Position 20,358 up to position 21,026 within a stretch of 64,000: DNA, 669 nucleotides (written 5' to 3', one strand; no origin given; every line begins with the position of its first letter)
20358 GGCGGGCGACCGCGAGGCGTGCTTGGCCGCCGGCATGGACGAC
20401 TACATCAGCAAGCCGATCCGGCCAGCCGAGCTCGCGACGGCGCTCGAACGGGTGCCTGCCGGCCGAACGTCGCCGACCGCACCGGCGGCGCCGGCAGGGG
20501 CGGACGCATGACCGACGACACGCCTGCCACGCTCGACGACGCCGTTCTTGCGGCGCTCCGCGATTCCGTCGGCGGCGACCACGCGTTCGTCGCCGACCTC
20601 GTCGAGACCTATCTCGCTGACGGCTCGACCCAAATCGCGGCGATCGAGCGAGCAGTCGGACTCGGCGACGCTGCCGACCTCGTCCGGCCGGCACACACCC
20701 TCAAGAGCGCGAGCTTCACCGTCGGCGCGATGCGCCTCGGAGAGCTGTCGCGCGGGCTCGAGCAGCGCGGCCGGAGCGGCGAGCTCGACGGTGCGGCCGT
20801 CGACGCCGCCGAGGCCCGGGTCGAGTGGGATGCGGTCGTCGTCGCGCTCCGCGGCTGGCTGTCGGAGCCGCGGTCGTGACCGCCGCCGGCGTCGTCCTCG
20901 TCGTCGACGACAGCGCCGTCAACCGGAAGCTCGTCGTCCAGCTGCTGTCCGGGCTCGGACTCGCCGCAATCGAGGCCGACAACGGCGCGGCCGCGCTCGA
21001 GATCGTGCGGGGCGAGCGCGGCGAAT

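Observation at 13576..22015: Translationally coupled His-Asp-His-Asp relay from a 10-GAF cytosolic hybrid kinase to a receiver-cyclase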

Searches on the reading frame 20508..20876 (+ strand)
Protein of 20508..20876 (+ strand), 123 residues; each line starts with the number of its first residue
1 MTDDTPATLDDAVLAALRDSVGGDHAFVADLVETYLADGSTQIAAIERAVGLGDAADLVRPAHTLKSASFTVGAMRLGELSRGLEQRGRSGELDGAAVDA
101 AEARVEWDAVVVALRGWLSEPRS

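Call 8: search_protein_families(library=pfam, proteins=[window:20508-20876:+], max_evalue=0.01)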
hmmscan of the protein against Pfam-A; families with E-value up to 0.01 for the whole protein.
window:20508-20876:+ (123 aa): 1 family
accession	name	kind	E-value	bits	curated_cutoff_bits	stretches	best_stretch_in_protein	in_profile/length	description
PF01627.28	Hpt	-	1.6e-12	47.9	24.6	1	30-111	1-78/84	Hpt domain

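Call 9: search_protein_families(library=ncbifam, proteins=[window:20508-20876:+], max_evalue=0.01)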
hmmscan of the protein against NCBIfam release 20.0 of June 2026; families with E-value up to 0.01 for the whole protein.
window:20508-20876:+ (123 aa): 1 family
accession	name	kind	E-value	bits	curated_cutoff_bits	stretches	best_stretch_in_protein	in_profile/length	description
TIGR02956.1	TMAO_torS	equivalog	2.5e-07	29.2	676.5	1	9-114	863-964/967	TMAO reductase system sensor histidine kinase/response regulator TorS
